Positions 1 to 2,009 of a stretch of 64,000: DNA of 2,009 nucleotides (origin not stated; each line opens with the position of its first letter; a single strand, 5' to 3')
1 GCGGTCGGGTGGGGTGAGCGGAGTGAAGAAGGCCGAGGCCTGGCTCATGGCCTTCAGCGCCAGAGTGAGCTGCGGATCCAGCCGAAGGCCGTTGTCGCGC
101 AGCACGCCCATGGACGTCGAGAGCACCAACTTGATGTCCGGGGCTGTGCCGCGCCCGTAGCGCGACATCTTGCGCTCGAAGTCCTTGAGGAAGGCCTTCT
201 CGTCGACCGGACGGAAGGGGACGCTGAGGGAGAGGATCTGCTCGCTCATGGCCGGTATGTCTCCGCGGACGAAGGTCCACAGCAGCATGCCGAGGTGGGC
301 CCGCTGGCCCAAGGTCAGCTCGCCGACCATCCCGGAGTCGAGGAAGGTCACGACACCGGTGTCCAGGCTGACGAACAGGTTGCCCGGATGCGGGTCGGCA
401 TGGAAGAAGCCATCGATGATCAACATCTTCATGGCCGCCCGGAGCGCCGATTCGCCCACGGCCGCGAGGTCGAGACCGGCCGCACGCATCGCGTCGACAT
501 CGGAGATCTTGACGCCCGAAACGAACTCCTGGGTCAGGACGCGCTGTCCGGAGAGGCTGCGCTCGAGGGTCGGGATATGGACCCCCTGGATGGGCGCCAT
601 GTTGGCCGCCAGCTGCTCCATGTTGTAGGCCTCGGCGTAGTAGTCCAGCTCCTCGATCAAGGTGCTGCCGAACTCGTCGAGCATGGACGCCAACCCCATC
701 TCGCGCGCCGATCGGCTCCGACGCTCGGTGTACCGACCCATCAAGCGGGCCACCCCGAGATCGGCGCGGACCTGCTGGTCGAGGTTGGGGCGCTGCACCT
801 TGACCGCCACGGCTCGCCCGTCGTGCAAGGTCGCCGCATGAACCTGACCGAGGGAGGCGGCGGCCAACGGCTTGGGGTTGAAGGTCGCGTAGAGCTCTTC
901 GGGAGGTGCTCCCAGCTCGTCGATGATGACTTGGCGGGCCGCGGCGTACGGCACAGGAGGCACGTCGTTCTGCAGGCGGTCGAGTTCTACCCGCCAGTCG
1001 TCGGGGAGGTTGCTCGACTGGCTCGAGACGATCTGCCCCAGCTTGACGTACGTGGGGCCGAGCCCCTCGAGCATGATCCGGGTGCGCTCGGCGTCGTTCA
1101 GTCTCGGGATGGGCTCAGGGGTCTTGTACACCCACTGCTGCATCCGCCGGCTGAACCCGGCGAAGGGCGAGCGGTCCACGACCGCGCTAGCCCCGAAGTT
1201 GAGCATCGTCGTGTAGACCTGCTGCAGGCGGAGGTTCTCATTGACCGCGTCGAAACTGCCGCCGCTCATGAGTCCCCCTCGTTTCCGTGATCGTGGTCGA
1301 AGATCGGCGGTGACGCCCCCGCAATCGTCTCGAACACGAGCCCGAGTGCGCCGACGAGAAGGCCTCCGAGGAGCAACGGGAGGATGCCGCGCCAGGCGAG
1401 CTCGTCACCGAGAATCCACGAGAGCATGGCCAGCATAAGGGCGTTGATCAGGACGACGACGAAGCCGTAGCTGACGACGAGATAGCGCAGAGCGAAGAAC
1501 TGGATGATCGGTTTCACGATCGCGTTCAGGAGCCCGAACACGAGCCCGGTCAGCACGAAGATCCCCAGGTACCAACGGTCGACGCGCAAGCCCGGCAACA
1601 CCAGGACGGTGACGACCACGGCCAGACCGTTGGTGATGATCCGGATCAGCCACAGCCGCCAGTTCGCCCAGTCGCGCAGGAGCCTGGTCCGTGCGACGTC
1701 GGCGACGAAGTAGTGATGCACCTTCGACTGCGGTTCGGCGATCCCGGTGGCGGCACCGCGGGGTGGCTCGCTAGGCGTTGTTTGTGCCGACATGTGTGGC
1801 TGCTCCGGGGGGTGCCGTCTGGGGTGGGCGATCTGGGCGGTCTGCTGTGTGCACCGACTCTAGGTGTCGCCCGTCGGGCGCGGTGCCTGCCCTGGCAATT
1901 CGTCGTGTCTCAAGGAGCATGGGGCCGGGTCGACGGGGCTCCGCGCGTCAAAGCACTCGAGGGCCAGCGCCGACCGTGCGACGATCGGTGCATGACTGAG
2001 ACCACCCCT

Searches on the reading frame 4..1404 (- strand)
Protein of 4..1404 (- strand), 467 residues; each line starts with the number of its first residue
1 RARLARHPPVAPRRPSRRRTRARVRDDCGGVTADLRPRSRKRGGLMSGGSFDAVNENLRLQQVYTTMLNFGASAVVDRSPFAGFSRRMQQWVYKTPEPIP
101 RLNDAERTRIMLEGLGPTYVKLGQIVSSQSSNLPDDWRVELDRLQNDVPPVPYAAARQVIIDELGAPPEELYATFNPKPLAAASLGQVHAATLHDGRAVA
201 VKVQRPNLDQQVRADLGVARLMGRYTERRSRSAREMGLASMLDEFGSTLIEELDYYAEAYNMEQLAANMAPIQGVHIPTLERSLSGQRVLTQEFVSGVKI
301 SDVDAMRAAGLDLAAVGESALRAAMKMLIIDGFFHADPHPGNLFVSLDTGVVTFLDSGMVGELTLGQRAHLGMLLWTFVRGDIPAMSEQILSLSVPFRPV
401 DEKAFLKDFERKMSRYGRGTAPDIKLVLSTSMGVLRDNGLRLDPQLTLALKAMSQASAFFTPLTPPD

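Call 37: search_protein_families(library=pfam, proteins=[window:4-1404:-], max_evalue=0.00001)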
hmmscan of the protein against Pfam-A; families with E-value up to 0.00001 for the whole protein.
window:4-1404:- (467 aa): 1 family
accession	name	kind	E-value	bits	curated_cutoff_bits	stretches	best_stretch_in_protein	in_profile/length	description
PF03109.22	ABC1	-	9.3e-70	235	22.9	1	143-388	1-242/244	ABC1 atypical kinase-like domain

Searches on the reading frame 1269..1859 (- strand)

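Call 37: search_protein_families(library=pfam, proteins=[window:1269-1859:-], max_evalue=0.00001)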
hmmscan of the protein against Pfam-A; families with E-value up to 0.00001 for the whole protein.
window:1269-1859:- (197 aa): 1 family
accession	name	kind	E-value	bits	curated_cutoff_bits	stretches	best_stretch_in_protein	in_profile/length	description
PF04020.18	Phage_holin_4_2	-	1.1e-14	55.3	28.8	1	70-172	3-102/105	Mycobacterial 4 TMS phage holin, superfamily IV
